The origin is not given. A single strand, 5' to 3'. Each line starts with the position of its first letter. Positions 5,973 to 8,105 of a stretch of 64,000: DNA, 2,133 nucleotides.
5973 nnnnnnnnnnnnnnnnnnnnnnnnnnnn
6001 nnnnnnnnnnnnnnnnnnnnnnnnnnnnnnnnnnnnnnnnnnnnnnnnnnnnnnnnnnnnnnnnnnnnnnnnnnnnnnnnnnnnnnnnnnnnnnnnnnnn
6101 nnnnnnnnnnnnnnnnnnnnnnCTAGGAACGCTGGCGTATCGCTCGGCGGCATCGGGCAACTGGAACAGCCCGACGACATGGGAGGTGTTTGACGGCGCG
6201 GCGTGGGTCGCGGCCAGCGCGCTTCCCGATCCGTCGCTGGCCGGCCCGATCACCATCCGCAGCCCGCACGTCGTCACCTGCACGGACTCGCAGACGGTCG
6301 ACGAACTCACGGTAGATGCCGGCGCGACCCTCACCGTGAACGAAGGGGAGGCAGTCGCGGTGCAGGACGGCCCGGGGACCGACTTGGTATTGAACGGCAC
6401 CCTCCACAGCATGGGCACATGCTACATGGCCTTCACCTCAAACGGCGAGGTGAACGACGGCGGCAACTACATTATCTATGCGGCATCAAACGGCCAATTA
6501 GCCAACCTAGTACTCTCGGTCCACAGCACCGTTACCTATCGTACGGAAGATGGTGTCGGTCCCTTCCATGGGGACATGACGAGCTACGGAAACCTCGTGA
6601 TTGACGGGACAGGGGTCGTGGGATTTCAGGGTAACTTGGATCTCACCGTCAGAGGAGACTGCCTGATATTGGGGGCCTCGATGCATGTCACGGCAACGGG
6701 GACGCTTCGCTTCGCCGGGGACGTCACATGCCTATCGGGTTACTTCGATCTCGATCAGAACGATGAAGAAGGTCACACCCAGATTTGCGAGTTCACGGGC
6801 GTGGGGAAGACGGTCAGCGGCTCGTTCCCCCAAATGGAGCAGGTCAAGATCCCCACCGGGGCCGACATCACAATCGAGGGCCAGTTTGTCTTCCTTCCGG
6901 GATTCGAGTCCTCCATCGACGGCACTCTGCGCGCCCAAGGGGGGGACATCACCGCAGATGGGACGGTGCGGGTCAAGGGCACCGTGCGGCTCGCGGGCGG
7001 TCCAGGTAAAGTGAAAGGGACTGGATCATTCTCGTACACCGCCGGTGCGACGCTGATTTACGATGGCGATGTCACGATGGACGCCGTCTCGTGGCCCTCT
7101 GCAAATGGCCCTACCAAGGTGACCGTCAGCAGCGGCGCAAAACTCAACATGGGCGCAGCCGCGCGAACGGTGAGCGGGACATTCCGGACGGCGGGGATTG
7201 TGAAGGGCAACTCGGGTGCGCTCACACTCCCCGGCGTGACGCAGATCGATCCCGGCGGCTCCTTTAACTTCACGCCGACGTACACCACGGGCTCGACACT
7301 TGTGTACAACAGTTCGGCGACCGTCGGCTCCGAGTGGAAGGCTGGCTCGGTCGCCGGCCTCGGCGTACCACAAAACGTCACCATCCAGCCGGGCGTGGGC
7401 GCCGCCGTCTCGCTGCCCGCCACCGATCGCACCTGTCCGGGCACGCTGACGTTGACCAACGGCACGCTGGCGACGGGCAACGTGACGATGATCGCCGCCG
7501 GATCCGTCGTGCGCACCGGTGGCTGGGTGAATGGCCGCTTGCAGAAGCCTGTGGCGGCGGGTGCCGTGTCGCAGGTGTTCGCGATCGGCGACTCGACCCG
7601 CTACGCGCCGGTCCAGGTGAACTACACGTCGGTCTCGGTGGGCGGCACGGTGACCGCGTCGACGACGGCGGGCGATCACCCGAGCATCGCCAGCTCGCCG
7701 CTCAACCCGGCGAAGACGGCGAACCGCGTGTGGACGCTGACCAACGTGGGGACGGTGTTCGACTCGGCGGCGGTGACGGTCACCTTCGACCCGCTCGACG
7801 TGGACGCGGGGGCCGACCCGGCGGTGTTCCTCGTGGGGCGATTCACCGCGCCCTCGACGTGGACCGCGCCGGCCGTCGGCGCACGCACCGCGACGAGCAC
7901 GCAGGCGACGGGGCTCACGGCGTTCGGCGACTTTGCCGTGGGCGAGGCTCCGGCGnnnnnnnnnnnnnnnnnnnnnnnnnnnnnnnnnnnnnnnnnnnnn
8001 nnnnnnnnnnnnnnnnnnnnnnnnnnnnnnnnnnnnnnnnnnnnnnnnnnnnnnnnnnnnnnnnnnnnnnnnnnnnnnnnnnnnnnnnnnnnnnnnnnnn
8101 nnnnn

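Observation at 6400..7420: About 1 kb low-GC (A/T-ending codon) island inside the second repeat copy of the giant gene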

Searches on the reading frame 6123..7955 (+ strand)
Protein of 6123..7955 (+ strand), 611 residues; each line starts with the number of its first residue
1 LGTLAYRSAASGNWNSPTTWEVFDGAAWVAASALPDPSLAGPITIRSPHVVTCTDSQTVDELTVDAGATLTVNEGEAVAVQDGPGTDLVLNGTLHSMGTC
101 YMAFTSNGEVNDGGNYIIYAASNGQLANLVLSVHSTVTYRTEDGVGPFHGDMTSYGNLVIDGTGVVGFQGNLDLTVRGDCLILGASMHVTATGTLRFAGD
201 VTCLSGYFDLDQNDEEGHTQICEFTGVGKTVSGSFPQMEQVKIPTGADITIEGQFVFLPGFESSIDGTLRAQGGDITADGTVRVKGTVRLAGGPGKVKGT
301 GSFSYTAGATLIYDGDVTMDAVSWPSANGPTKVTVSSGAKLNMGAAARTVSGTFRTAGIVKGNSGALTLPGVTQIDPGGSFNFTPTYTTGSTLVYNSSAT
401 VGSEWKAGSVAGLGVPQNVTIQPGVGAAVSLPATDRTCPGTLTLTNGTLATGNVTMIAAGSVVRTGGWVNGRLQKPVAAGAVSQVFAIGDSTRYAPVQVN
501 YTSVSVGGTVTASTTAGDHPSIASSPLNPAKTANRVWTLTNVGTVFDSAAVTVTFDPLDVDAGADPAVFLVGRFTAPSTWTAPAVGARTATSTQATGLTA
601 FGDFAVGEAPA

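Call 52: search_solved_structures(query=window:6123-7955:+, max_evalue=1)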
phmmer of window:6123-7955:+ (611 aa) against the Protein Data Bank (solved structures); distinct sequences matched with E-value up to 1: 1.
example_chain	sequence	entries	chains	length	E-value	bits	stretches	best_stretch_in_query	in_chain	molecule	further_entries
3hdi_A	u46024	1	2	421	0.89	11.3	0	95-145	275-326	Processing protease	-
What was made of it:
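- Closest known: Beta-helix passengers of autotransporter adhesins and proteases. Different: No sequence relative has a solved structure (call 52).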

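Call 59: predict_structure(alignment_id=A1)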
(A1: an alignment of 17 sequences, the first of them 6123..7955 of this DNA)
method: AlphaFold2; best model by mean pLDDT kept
length: 611 residues; sequences in the alignment: 17
mean_pLDDT: 86.7   pTM: 0.77
mean pLDDT of the five models: 86.7, 85.1, 84.5, 81.6, 77.5
residues with pLDDT >= 90: 317; 70-90: 237; 50-70: 55; < 50: 2
segments of 3 or more residues with pLDDT < 50: none
pLDDT, mean of each block of 10 residues (from residue 1): 80 94 91 77 92 88 93 85 75 83 71 88 69 90 66 84 80 85 84 86 81 61 91 78 94 85 94 83 94 73 91 88 84 93 88 94 91 94 93 90 86 91 81 84 84 80 89 91 92 92 92 94 93 96 91 95 95 87 93 94 94 74
secondary structure, 60 per line:
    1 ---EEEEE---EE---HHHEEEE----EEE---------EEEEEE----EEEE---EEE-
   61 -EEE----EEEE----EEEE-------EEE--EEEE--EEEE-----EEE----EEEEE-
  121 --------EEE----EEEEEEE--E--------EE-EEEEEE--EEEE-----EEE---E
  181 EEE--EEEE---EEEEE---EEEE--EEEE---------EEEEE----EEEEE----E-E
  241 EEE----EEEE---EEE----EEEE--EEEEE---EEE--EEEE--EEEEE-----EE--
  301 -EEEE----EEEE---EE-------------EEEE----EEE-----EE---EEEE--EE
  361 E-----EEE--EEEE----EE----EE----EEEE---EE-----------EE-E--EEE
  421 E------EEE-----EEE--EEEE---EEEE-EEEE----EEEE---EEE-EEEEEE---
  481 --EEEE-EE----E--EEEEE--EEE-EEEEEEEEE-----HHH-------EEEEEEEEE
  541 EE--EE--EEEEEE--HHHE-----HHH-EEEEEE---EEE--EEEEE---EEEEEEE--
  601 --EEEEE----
elements in order: E4-8 E20-23 E28-30 E40-45 E50-53 E57-59 E62-64 E69-72 E77-80 E88-90 E93-96 E99-102 E108-110 E115-119 E129-131 E136-142 E157-162 E165-168 E174-176 E180-183 E186-189 E193-197 E201-204 E207-210 E220-224 E229-233 E240-243 E248-251 E255-257 E262-265 E268-272 E276-278 E281-284 E287-291 E302-305 E310-313 E332-335 E340-342 E353-356 E359-361 E367-369 E372-375 E392-395 E418-421 E428-430 E436-438 E441-444 E448-451 E453-456 E461-464 E468-470 E472-477 E483-486 E497-501 E504-506 E508-516 E532-542 E549-554 E570-575 E579-581 E584-588 E592-598 E603-607
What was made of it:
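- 6138..7955 (+): Module 2 (aa 645-1250): right-handed beta-helix followed by a beta-sandwich. AlphaFold2 model of aa 640-1250, mean pLDDT 86.7, pTM 0.77, all-beta (call 59).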

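Call 61: fold_search(model_id=the predicted structure, library=pdb)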
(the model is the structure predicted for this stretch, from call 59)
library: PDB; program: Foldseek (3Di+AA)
matches with E <= 10: 208; with E <= 0.001: 1
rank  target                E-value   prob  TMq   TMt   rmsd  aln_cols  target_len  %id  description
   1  3ak5_A                9.1e-04  0.75  0.18  0.14  16.7       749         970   11  Hemoglobin protease (Hbp) passenger missing domain-2 (released 2010-10-06)
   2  4avz                  2.2e-03  0.35  0.14  0.14  18.4       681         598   10  Tailspike protein mutant E372Q of E. coli bacteriophage HK620 (released 2012-09-26)
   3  3ak5_C                2.9e-03  0.75  0.21  0.16  15.6       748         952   11  Hemoglobin protease (Hbp) passenger missing domain-2 (released 2010-10-06)
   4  4xlc                  3.1e-03  0.38  0.14  0.14  17.5       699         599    9  Tailspike protein double mutant D339N/E372A of E. coli bacteriophage HK620 (released 2016-01-20)
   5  4xot_A                3.4e-03  0.30  0.14  0.14  18.6       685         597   11  Tailspike protein mutant E372Q of E. coli bacteriophage HK620 in complex with pentasaccharide (released 2016-01-27)
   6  4xnf                  5.2e-03  0.33  0.15  0.15  17.9       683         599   10  Tailspike protein double mutant D339A/E372Q of E. coli bacteriophage HK620 (released 2016-01-27)
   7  1wxr                  5.4e-03  0.75  0.23  0.16  15.9       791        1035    9  Crystal structure of Heme Binding protein, an autotransporter hemoglobine protease from pathogenic Escherichia coli (released 2005-03-01)
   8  4xn3_A                6.8e-03  0.20  0.13  0.13  19.1       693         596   11  Tailspike protein mutant E372A of E. coli bacteriophage HK620 in complex with hexasaccharide (released 2016-01-27)
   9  4kh3                  8.3e-03  0.63  0.19  0.22  14.3       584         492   14  Structure of a bacterial self-associating protein (released 2014-01-15)
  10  3h09_B                9.5e-03  0.66  0.21  0.15  15.8       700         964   10  The structure of Haemophilus influenzae IgA1 protease (released 2009-04-21)
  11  3ak5_D                1.1e-02  0.44  0.20  0.16  15.5       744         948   12  Hemoglobin protease (Hbp) passenger missing domain-2 (released 2010-10-06)
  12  3sze                  1.3e-02  0.77  0.26  0.20  13.8       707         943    8  Crystal structure of the passenger domain of the E. coli autotransporter EspP (released 2011-10-12)
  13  5j44_A                1.7e-02  0.57  0.23  0.16  15.7       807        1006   10  Crystal structure of the Secreted Extracellular protein A (SepA) from Shigella flexneri (released 2017-04-12)
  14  3h09_A                1.7e-02  0.33  0.16  0.13  17.3       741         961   11  The structure of Haemophilus influenzae IgA1 protease (released 2009-04-21)
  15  2x6w_A                1.8e-02  0.23  0.17  0.17  18.0       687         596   10  Tailspike protein mutant E372Q of E.coli bacteriophage HK620 in complex with hexasaccharide (released 2011-03-02)
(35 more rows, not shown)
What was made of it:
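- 6138..7955 (+): Weak Foldseek matches to autotransporter passengers and phage tailspikes (call 61).
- Closest known: Beta-helix passengers of autotransporter adhesins and proteases. Same: A predicted right-handed beta-helix with an extracellular role (calls 59, 61).
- The island lies within a beta-helix (calls 59, 61).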

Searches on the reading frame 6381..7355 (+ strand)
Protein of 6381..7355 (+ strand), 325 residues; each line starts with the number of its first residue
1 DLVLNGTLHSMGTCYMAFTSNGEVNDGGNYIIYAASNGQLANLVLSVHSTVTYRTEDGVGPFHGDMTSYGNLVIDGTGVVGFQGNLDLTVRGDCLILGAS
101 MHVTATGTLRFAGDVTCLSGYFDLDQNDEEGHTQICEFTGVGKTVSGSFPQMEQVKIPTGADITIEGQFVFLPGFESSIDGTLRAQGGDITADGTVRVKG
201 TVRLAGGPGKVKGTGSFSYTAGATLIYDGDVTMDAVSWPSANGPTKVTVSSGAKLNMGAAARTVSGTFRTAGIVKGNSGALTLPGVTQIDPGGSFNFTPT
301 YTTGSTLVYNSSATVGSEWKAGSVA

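Call 20: search_protein_representatives(protein=window:6381-7355:+)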
Query: 325 residues. Proteins with E-value up to 0.001 (for the whole library): 106; up to 1e-10: 24; up to 1e-30: 2. The best 106 are listed.
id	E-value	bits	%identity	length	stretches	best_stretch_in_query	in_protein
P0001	9.9e-223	754.4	70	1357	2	1-325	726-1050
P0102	3.6e-96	338.6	36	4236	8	1-323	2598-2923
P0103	6.2e-20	88.1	42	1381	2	234-324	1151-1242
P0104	1.2e-15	74.0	44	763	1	154-319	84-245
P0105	3.0e-14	69.4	39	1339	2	148-323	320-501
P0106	9.5e-14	67.8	42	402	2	231-321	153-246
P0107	1.4e-13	67.3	43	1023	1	182-319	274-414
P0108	4.3e-13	65.6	43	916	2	157-322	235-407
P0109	5.4e-13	65.3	33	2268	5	50-321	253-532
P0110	6.2e-13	65.1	44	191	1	186-319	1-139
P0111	7.6e-13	64.8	34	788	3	146-322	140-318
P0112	7.6e-13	64.8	32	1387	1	17-317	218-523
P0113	1.3e-12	64.1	37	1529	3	181-323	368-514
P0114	1.5e-12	63.9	39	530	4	198-322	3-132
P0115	1.7e-12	63.7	44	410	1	191-323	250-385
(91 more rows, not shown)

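Call 23: find_homologous_proteins(query=window:6381-7355:+, max_evalue=0.001)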
Query window:6381-7355:+: 7693 candidates shared short words with the query, none scored E <= 0.001.
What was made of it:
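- On Recombinant / horizontally acquired gene segment: The island-only word-index search was uninformative (call 23).
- Tried and rejected: The island-only word-index search returned nothing, not even the parent protein, so it carries no information (call 23).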

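Call 25: find_encoding_contigs(protein=P0102, flank=6000, max_places=2)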
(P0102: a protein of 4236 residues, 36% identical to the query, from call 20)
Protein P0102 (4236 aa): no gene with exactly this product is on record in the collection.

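Call 40: find_related_loci(query=window:6381-7355:+, collection=metagenome_contigs, flank=6000)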
Query window:6381-7355:+ (325 aa) in metagenome_contigs; peptide patterns used: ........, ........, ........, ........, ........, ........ (x = any residue, [..] = any of these).
75 stretches matched a pattern, but none encodes a relative of the query by tblastn (E <= 1e-3).

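Call 41: find_related_loci(query=window:6381-7355:+, collection=viral_contigs, flank=5000)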
Query window:6381-7355:+ (325 aa) in viral_contigs; peptide patterns used: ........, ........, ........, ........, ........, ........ (x = any residue, [..] = any of these).
1 stretches matched a pattern, but none encodes a relative of the query by tblastn (E <= 1e-3).

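Call 73: search_dna_similar(query=window:6381-7355:+, collection=plasmids, mode=protein, max_rows=8)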
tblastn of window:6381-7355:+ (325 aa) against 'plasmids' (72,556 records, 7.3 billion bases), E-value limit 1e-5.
No match.

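Call 74: search_dna_similar(query=window:6381-7355:+, collection=phages, mode=protein, max_rows=8)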
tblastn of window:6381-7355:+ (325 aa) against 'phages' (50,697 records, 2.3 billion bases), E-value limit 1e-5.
No match.
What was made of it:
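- Metagenome contigs, viral contigs, plasmids and phages gave nothing (calls 40, 41, 73, 74).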

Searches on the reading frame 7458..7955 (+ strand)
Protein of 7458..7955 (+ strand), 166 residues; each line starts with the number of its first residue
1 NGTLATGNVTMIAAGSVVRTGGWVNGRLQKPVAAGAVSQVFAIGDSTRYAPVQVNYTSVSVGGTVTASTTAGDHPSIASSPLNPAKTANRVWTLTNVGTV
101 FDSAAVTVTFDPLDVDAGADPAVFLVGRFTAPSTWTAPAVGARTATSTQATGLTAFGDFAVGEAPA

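Call 69: find_related_loci(query=A3, collection=metagenome_contigs, flank=10000)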
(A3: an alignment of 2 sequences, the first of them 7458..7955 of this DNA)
Query A3 (166 aa) in metagenome_contigs; peptide patterns used: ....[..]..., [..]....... (x = any residue, [..] = any of these).
390 stretches matched a pattern; 30 encode a relative of the query (tblastn E <= 1e-3); 30 distinct loci.
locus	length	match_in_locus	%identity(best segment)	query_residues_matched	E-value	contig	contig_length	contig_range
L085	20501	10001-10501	53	3-163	1e-52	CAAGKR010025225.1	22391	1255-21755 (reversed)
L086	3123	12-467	54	13-165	3e-47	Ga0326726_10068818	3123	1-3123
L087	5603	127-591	51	9-164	7e-46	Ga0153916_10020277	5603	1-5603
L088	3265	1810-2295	51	2-163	6e-45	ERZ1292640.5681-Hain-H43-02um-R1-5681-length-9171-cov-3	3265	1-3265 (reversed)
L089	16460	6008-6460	54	15-166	1e-44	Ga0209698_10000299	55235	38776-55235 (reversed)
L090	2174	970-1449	53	6-166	4e-44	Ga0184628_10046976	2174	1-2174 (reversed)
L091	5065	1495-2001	48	3-163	2e-42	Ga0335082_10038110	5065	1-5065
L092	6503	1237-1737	49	3-163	1e-38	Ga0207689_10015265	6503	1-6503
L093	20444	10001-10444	44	16-164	9e-39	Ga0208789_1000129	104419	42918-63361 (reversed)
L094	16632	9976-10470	49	2-166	2e-38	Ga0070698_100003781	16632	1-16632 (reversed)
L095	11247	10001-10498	46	2-163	9e-38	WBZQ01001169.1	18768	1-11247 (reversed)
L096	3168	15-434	48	22-162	7e-37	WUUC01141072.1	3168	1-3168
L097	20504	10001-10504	42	3-163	1e-36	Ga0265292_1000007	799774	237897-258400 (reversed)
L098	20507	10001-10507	45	1-164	1e-36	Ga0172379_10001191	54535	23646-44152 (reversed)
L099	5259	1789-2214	49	23-163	1e-36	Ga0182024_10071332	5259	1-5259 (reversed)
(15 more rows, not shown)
